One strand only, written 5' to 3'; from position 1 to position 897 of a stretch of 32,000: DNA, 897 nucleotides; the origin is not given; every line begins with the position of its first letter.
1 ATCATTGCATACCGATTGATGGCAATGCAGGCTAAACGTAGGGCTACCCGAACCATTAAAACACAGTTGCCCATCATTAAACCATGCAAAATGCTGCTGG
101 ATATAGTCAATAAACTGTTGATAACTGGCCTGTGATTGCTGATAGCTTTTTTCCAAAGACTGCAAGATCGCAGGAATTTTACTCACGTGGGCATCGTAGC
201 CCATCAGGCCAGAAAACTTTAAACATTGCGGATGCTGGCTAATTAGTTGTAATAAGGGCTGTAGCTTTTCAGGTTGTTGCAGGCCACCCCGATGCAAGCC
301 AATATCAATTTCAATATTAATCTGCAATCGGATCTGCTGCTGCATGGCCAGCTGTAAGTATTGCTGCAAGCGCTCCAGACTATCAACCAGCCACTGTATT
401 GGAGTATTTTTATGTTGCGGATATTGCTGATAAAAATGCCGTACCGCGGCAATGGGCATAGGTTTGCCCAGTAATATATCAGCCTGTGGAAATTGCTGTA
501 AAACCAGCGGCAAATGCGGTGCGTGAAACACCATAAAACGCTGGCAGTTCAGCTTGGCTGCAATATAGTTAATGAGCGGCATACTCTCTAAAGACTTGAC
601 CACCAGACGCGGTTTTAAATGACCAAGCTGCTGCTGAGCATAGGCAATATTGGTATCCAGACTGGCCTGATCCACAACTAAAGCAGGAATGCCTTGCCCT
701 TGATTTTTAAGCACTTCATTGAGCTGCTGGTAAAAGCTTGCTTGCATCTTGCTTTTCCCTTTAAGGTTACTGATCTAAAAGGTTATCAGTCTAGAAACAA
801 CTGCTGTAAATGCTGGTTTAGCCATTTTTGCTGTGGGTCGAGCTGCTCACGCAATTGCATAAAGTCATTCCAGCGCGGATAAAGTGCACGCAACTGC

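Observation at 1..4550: Co-directional cluster of ceramidase-family amidase, ALO/GULO-type FAD oxidase and fold-type III PLP enzyme (plus MarC membrane protein): a candidate sphingoid-base / amino-diol catabolic module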

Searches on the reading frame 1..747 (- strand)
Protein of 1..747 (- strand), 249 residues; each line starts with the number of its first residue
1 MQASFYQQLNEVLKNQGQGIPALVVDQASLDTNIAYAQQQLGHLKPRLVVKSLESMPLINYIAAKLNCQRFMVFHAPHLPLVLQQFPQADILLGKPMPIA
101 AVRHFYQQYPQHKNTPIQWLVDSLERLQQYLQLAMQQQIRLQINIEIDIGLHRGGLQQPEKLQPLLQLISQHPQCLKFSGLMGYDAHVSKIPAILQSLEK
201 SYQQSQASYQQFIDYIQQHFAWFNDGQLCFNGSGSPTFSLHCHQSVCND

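Call 6: search_protein_families(library=pfam, proteins=[window:1-747:-], max_evalue=0.01)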
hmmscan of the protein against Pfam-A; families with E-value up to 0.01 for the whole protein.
window:1-747:- (249 aa): 1 family
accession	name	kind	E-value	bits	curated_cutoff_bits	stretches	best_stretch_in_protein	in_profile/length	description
PF01168.26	Ala_racemase_N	-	2.7e-17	63.6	24.1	1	25-216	1-181/220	Alanine racemase, N-terminal domain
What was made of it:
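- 1..747 (-): First 249 codons of an SphD-like fold-type III PLP enzyme. The gene runs off the window edge. The full protein of this organism is P0318 (388 aa). PF01168, E 2.7e-17 (call 6).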

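Call 7: search_protein_families(library=ncbifam, proteins=[window:1-747:-], max_evalue=0.01)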
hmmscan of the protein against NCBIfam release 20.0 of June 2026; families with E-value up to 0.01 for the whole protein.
window:1-747:- (249 aa): 3 families
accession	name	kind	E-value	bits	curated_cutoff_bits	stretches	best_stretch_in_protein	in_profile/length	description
TIGR00492.1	alr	equivalog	2.6e-06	26.6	168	1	109-218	88-190/369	alanine racemase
NF045642.2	HdxyAspAldBhcC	equivalog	1.2e-05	24.6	690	1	117-218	126-225/387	3-hydroxy-D-aspartate aldolase BhcC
NF000791.0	PRK00053.2-2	equivalog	0.0028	16.9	218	1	138-213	103-175/340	alanine racemase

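Call 51: find_homologous_proteins(query=window:1-747:-, max_evalue=0.00001)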
Query window:1-747:- (249 aa): 1375 proteins with E <= 0.00001 among 1528 candidates; the best 120 are listed.
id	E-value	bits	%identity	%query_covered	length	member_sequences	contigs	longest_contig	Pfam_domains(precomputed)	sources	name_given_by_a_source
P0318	6.0e-161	552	100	100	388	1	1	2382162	PF01168.27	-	-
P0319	2.8e-105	369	68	98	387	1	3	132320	PF01168.27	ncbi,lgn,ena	-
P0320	1.1e-104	367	66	98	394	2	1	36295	PF01168.27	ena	-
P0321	1.3e-101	357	67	98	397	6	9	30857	PF01168.27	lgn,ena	-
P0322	1.3e-100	354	67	98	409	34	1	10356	PF01168.27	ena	-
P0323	6.4e-97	342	64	98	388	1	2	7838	PF01168.27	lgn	-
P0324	4.6e-96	339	63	100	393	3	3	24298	PF01168.27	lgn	-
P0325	1.3e-95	338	62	98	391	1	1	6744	PF01168.27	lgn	-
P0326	6.5e-94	332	63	98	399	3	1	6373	PF01168.27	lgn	-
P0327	1.8e-92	327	62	100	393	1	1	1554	PF01168.27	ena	-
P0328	1.9e-92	327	61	100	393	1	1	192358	PF01168.27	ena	-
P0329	3.2e-92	327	62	100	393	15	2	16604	PF01168.27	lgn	-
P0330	3.5e-87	310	56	99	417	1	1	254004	PF01168.27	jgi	jgi:D-serine deaminase-like pyridoxal phosphate-dependent protein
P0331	8.9e-86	306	56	99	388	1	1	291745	PF01168.27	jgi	jgi:D-serine deaminase-like pyridoxal phosphate-dependent protein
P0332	4.3e-85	303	55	99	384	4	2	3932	PF01168.27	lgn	-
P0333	2.3e-84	301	55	99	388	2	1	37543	PF01168.27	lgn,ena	-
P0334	7.6e-84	299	54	99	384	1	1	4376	PF01168.27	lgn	-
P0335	1.4e-83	298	56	98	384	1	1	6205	PF01168.27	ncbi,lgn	-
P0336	1.7e-83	298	58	100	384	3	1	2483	PF01168.27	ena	-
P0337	4.0e-83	297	54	99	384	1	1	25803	PF01168.27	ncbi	-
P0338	7.9e-83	296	54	99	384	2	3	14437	PF01168.27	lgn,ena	-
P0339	9.3e-83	296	54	99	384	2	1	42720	PF01168.27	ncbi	-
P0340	9.8e-83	296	55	99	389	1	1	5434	PF01168.27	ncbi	-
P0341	1.9e-82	295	55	99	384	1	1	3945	PF01168.27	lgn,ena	-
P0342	2.2e-82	294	54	99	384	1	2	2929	PF01168.27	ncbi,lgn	-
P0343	4.7e-82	293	54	99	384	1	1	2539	PF01168.27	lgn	-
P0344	8.8e-82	292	54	99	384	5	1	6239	PF01168.27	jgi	-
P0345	9.9e-82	292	57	100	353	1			PF01168.27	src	-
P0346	1.6e-81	292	59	100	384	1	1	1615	PF01168.27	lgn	-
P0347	3.2e-81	291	57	100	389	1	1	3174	PF01168.27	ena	-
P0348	3.5e-81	290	58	100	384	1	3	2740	PF01168.27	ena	-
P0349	4.3e-81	290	55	99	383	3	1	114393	PF01168.27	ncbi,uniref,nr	ncbi:alanine racemase [Acinetobacter sp. YH12049]|uniref:alanine racemase n=1 Tax=Acinetobacter sp. 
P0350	4.7e-81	290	54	99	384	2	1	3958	PF01168.27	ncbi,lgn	-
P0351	5.2e-81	290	58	100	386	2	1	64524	PF01168.27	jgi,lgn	-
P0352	9.9e-81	289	56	100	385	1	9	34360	PF01168.27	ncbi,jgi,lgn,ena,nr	ncbi:MAG: alanine racemase [Bacteroidia bacterium]|jgi:D-serine deaminase-like pyridoxal phosphate-d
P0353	1.5e-80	288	58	100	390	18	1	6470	PF01168.27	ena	-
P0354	1.9e-80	288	54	99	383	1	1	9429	PF01168.27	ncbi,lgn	-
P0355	2.3e-80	288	54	99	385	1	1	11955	PF01168.27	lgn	-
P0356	3.0e-80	287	55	100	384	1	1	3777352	PF01168.27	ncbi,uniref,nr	ncbi:alanine racemase [Aquirhabdus parva]|uniref:Alanine racemase n=1 Tax=Aquirhabdus parva TaxID=22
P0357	3.2e-80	287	53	99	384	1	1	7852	PF01168.27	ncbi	-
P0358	3.4e-80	287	58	100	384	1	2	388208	PF01168.27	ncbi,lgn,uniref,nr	ncbi:DSD1 family PLP-dependent enzyme [Acinetobacter kookii]|uniref:D-serine deaminase, pyridoxal ph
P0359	4.3e-80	287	58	100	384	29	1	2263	PF01168.27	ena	-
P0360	4.8e-80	287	57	100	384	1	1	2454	PF01168.27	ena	-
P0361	5.8e-80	287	54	99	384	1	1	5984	PF01168.27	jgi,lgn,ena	-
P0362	5.8e-80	287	54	99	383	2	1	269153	PF01168.27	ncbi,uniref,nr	ncbi:alanine racemase [Acinetobacter sp. ANC 5579]|uniref:alanine racemase n=1 Tax=Acinetobacter amy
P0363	6.8e-80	286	57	100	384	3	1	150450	PF01168.27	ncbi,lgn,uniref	ncbi:alanine racemase [Acinetobacter sp. F16]|uniref:alanine racemase n=1 Tax=Acinetobacter sp. F16 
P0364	7.3e-80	286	55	99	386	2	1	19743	PF01168.27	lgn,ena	-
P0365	7.6e-80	286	58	100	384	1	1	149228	PF01168.27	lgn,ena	-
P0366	1.0e-79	286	58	100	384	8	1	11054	PF01168.27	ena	-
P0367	1.1e-79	286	58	100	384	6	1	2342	PF01168.27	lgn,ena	-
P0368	1.2e-79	285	54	98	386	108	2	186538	PF01168.27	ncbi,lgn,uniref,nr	ncbi:alanine racemase [Acinetobacter bereziniae]|uniref:alanine racemase n=1 Tax=Acinetobacter berez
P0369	1.4e-79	285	54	99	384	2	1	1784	PF01168.27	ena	-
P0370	1.5e-79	285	58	100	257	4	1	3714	PF01168.27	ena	-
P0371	2.1e-79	285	57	92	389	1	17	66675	PF01168.27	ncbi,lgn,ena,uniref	ncbi:alanine racemase [Acinetobacter sp.]|uniref:alanine racemase n=1 Tax=Acinetobacter sp. TaxID=47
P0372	2.2e-79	285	55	98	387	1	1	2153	PF01168.27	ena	-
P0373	2.2e-79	285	54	100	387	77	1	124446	PF01168.27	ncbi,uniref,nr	ncbi:alanine racemase [Acinetobacter venetianus]|uniref:alanine racemase n=1 Tax=Acinetobacter venet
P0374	2.3e-79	285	55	99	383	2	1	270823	PF01168.27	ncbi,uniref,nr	ncbi:alanine racemase [Acinetobacter sp. ANC 5033]|uniref:alanine racemase n=1 Tax=Acinetobacter amy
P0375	2.5e-79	284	57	100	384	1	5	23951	PF01168.27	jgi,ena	jgi:D-serine deaminase-like pyridoxal phosphate-dependent protein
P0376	2.6e-79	284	57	100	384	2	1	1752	PF01168.27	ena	-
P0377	2.9e-79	284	54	99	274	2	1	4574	PF01168.27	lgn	-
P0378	3.0e-79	284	54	99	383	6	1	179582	PF01168.27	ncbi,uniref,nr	ncbi:alanine racemase [Acinetobacter sp. YH1901134]|uniref:alanine racemase n=1 Tax=Acinetobacter sp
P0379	3.3e-79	284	54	99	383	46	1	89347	PF01168.27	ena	-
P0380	3.5e-79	284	54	98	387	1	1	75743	PF01168.27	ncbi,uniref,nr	ncbi:alanine racemase [Acinetobacter sp. NRRL B-65365]|uniref:alanine racemase n=1 Tax=Acinetobacter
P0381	3.6e-79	284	54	99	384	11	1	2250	PF01168.27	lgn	-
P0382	4.9e-79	283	58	100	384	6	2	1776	PF01168.27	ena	-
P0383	5.9e-79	283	54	99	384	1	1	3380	PF01168.27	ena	-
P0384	7.4e-79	283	54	99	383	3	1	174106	PF01168.27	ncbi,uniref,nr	ncbi:alanine racemase [Acinetobacter sp. YH12086]|uniref:alanine racemase n=1 Tax=Acinetobacter sp. 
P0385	8.5e-79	283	58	100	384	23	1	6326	PF01168.27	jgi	-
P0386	9.0e-79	283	57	100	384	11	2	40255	PF01168.27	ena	-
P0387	9.8e-79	282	57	100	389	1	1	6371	PF01168.27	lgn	-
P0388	1.1e-78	282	56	98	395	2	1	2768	PF01168.27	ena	-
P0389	1.5e-78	282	56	100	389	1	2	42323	PF01168.27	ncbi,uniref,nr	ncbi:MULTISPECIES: alanine racemase [unclassified Acinetobacter]|uniref:alanine racemase n=1 Tax=unc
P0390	1.5e-78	282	54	98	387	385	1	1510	PF01168.27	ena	-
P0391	1.5e-78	282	58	100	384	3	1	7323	PF01168.27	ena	-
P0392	1.6e-78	282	54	99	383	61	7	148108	PF01168.27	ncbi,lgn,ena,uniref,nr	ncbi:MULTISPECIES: alanine racemase [Acinetobacter]|uniref:alanine racemase n=1 Tax=Acinetobacter Ta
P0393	1.7e-78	282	56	100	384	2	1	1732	PF01168.27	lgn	-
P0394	1.9e-78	282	53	100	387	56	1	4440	PF01168.27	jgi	-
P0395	1.9e-78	282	54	98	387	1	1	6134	PF01168.27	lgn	-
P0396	2.0e-78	281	55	100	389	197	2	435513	PF01168.27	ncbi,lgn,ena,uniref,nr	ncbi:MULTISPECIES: alanine racemase [Acinetobacter]|uniref:alanine racemase n=1 Tax=Acinetobacter Ta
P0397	2.3e-78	281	56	100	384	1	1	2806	PF01168.27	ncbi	ncbi:MAG: alanine racemase [Acinetobacter sp.]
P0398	2.3e-78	281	54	98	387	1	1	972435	PF01168.27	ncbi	ncbi:hypothetical protein Acal02_00094 [Acinetobacter calcoaceticus]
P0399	2.4e-78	281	57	100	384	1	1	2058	PF01168.27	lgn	-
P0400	2.8e-78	281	52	100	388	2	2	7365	PF01168.27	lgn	-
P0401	3.2e-78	281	57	100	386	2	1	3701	PF01168.27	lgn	-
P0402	3.2e-78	281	53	100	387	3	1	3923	PF01168.27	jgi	jgi:D-serine deaminase-like pyridoxal phosphate-dependent protein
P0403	3.2e-78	281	53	99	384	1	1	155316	PF01168.27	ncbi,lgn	-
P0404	3.4e-78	281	56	100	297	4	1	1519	PF01168.27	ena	-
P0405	5.0e-78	280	58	100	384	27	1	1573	PF01168.27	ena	-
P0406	5.2e-78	280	53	99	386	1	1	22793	PF01168.27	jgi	jgi:D-serine deaminase-like pyridoxal phosphate-dependent protein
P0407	5.8e-78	280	57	100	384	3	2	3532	PF01168.27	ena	-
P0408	6.0e-78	280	54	98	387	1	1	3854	PF01168.27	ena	-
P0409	6.0e-78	280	55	98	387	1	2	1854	PF01168.27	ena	-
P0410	7.1e-78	280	52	100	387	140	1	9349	PF01168.27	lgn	-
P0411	7.7e-78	280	53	100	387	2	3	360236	PF01168.27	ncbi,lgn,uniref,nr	ncbi:alanine racemase [Acinetobacter beijerinckii]|uniref:Alanine racemase N-terminal domain-contain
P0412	7.7e-78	280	57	100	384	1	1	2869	PF01168.27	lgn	-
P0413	8.1e-78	279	56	100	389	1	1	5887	PF01168.27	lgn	-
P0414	8.3e-78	279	54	98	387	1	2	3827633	PF01168.27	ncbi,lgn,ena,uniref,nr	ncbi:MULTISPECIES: alanine racemase [Acinetobacter]|uniref:Alanine racemase n=1 Tax=Acinetobacter co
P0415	9.5e-78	279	56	100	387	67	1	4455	PF01168.27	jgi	jgi:D-serine deaminase-like pyridoxal phosphate-dependent protein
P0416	1.0e-77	279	55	99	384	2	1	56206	PF01168.27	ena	-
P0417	1.2e-77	279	52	100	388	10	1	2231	PF01168.27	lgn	-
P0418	1.2e-77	279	54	98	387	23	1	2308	PF01168.27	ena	-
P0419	1.2e-77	279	53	100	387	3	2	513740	PF01168.27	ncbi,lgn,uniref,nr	ncbi:D-serine deaminase-like pyridoxal phosphate-dependent protein [Acinetobacter sp. BIGb0102]|unir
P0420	1.4e-77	279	54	98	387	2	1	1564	PF01168.27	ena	-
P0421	1.7e-77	278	52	100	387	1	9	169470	PF01168.27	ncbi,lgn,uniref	ncbi:alanine racemase [Acinetobacter beijerinckii]|uniref:alanine racemase n=1 Tax=Acinetobacter bei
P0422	1.9e-77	278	55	100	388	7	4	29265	PF01168.27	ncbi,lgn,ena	-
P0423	2.0e-77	278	57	100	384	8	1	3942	PF01168.27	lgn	-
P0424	2.0e-77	278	54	98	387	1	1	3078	PF01168.27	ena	-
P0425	2.0e-77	278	55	100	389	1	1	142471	PF01168.27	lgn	-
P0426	2.4e-77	278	52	100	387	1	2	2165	PF01168.27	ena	-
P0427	2.5e-77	278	54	98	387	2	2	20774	PF01168.27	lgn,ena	-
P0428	2.8e-77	278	53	100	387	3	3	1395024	PF01168.27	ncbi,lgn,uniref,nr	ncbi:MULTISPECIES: alanine racemase [Acinetobacter]|uniref:alanine racemase n=1 Tax=Acinetobacter Ta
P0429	3.2e-77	278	52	99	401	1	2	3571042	PF01168.27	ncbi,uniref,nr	ncbi:alanine racemase [Acinetobacter shaoyimingii]|uniref:Alanine racemase n=1 Tax=Acinetobacter sha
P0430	3.8e-77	277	54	100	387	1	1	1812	PF01168.27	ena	-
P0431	4.1e-77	277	55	99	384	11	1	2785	PF01168.27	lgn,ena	-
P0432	4.5e-77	277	55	100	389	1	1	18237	PF01168.27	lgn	-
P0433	4.8e-77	277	57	100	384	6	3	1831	PF01168.27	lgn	-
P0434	4.8e-77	277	56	100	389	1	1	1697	PF01168.27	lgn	-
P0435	5.1e-77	277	55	100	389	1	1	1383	PF01168.27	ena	-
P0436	5.2e-77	277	52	100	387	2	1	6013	PF01168.27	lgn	-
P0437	6.2e-77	277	56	100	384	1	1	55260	PF01168.27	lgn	-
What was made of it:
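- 1..747 (-): P0318 is 100% identical over the 249 codons (call 51).
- Tried and rejected: The full PLP protein was recovered instead as P0318 (call 51).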

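Call 54: search_solved_structures(query=A1, max_evalue=1, show_alignments=2)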
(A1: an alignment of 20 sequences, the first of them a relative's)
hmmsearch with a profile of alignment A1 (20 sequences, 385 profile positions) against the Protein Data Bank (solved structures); distinct sequences matched with E-value up to 1: 20.
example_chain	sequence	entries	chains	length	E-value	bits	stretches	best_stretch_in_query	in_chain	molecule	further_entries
3gwq_A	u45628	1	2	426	9.6e-07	31.3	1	118-295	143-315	D-serine deaminase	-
6qkb_A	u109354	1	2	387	1.2e-06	31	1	17-264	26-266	D-3-hydroxyaspartate aldolase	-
3llx_A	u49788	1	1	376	1.1e-05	27.8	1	19-183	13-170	Predicted amino acid aldolase or racemase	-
4v15_A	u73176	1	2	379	1.9e-05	27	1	114-282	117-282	D-THREONINE ALDOLASE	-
7dib_A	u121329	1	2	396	0.0014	20.9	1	18-266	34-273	D-threonine aldolase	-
4a3q_A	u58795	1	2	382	0.0016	20.6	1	73-220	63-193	ALANINE RACEMASE 1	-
3oo2_A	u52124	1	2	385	0.0018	20.6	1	72-220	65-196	Alanine racemase 1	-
6g56_A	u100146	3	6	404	0.0022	20.2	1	72-220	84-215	Alanine racemase 1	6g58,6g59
3wqc_A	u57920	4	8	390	0.0028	19.9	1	18-160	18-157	D-threo-3-hydroxyaspartate dehydratase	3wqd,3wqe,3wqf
4pb3_A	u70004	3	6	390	0.0028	19.9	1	18-160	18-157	D-threo-3-hydroxyaspartate dehydratase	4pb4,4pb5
3wqg_A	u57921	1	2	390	0.0028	19.9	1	18-160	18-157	D-threo-3-hydroxyaspartate dehydratase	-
7yqa_A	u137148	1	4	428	0.0076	18.4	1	20-287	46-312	D-threonine aldolase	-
3co8_A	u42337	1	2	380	0.025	16.7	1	140-184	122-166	Alanine racemase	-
5irp_A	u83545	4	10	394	0.073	15.2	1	28-184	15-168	Alanine racemase 2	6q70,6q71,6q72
8zpe_A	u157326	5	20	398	0.075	15.2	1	28-184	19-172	Alanine racemase 2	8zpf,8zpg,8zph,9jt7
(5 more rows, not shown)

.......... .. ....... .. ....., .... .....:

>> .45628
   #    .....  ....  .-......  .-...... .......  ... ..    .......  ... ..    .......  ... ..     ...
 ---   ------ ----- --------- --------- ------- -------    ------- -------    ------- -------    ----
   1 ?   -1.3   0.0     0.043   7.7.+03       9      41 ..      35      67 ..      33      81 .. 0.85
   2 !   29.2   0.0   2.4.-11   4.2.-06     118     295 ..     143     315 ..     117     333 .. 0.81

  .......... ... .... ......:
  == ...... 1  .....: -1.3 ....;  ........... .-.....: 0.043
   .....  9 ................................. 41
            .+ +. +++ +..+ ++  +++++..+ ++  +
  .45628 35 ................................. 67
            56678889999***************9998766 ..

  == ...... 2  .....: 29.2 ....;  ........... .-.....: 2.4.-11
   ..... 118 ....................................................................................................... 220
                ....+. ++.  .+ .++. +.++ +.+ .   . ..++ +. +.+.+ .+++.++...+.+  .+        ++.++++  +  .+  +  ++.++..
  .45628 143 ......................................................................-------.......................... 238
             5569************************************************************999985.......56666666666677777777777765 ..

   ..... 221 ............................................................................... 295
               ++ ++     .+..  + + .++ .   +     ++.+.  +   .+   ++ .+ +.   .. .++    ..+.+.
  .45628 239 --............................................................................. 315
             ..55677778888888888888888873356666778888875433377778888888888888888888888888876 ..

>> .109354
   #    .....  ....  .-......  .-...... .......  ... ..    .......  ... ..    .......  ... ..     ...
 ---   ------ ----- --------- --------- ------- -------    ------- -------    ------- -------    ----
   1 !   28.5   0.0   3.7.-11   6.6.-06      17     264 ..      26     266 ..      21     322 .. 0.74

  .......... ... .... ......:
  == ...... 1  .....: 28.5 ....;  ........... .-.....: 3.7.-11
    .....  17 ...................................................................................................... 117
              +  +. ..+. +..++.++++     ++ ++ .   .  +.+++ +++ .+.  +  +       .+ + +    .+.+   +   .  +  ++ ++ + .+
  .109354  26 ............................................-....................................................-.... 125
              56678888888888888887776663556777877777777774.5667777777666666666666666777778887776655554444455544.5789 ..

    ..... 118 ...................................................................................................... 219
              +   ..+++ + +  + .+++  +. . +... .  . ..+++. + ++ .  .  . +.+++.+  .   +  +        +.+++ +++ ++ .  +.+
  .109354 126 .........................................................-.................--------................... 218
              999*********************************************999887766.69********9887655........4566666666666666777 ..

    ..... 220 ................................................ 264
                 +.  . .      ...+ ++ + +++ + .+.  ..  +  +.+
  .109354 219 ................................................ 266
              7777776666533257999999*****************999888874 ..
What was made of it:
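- Closest known: D-threonine aldolase / DSD1 / D-3-hydroxyaspartate aldolase. Same: The best profile matches are 3GWQ, 6QKB, 3LLX and 4V15 (call 54).
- The PLP profile matches D-Ser deaminase, BhcC and D-Thr aldolase better than alanine racemases (call 54). Its profile matches the D-hydroxy-amino-acid aldolase and dehydratase clade better than racemases (call 54).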

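Call 56: find_encoding_contigs(protein=P0356, flank=8000, max_places=1)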
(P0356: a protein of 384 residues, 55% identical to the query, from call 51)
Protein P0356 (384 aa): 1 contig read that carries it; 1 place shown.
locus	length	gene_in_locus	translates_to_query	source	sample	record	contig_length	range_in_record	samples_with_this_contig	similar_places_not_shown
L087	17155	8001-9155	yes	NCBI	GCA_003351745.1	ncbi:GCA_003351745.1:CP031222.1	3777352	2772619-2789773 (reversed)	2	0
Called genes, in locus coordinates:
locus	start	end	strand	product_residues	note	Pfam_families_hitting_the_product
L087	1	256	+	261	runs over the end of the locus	PF00005:ABC_tran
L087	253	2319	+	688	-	-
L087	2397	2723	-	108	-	PF13466:STAS_2 (weak)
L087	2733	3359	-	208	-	PF05494:MlaC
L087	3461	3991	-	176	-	PF02470:MlaD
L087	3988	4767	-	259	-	PF02405:MlaE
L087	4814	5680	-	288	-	PF00005:ABC_tran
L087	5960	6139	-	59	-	-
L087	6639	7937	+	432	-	PF01565:FAD_binding_4, PF04030:ALO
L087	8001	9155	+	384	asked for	PF01168:Ala_racemase_N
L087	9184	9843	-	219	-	PF00440:TetR_N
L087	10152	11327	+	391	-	PF07690:MFS_1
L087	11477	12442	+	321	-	PF13557:Phenol_MetA_deg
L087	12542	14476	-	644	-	PF00270:DEAD, PF04851:ResIII (weak), PF00271:Helicase_C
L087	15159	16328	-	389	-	PF02253:PLA1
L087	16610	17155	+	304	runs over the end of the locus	PF04228:Zn_peptidase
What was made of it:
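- An SphA-type porin lies near the pair in Aquirhabdus (call 56).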

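Call 57: find_encoding_contigs(protein=P0330, flank=8000, max_places=1)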
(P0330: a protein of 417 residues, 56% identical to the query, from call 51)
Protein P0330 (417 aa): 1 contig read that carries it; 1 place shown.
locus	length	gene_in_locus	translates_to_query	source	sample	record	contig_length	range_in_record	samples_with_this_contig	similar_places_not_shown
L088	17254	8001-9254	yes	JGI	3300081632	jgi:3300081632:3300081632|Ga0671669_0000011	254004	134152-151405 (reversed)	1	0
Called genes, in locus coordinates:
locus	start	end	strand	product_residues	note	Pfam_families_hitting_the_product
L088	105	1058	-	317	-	PF10503:Esterase_PHB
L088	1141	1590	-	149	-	PF10604:Polyketide_cyc2, PF08327:AHSA1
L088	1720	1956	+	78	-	PF09957:VapB_antitoxin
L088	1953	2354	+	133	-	PF01850:PIN (weak)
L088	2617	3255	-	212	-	-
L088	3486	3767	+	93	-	PF09905:VF530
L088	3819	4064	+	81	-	PF00076:RRM_1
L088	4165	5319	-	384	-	PF02771:Acyl-CoA_dh_N, PF02770:Acyl-CoA_dh_M, PF00441:Acyl-CoA_dh_1, PF08028:Acyl-CoA_dh_2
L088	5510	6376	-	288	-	PF00106:adh_short, PF08659:KR, PF13561:adh_short_C2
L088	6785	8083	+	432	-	PF01565:FAD_binding_4, PF04030:ALO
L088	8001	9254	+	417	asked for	PF01168:Ala_racemase_N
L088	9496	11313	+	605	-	PF01336:tRNA_anti-codon, PF00152:tRNA-synt_2, PF02938:GAD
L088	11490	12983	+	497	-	PF00595:PDZ (weak), PF13180:PDZ_2, PF17820:PDZ_6, PF03572:Peptidase_S41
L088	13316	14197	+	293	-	PF13714:PEP_mutase, PF00463:ICL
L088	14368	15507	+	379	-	PF00285:Citrate_synt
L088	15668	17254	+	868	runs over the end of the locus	PF00330:Aconitase, PF00694:Aconitase_C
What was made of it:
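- The pair occurs without it in Aquirhabdus and L088 (calls 56, 57).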

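Call 58: find_encoding_contigs(protein=P0352, flank=8000, max_places=1)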
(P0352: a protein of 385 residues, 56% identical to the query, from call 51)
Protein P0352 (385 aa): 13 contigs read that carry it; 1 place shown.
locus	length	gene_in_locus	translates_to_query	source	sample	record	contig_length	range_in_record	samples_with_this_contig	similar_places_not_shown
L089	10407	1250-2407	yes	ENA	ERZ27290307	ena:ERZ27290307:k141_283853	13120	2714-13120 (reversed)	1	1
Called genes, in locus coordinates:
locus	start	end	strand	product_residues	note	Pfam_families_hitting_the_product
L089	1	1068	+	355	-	?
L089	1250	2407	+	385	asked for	PF01168:Ala_racemase_N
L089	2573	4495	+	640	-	PF02824:TGS, PF07973:tRNA_SAD, PF00587:tRNA-synt_2b, PF03129:HGTP_anticodon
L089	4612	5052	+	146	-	PF05198:IF3_N, PF00707:IF3_C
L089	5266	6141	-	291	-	PF02016:Peptidase_S66, PF17676:Peptidase_S66C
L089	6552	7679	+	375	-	PF05222:AlaDh_PNT_N, PF01262:AlaDh_PNT_C, PF02826:2-Hacid_dh_C (faint)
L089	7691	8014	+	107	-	PF12769:PNTB_4TM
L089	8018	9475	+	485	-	PF02233:PNTB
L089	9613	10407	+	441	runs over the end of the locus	PF00909:Ammonium_transp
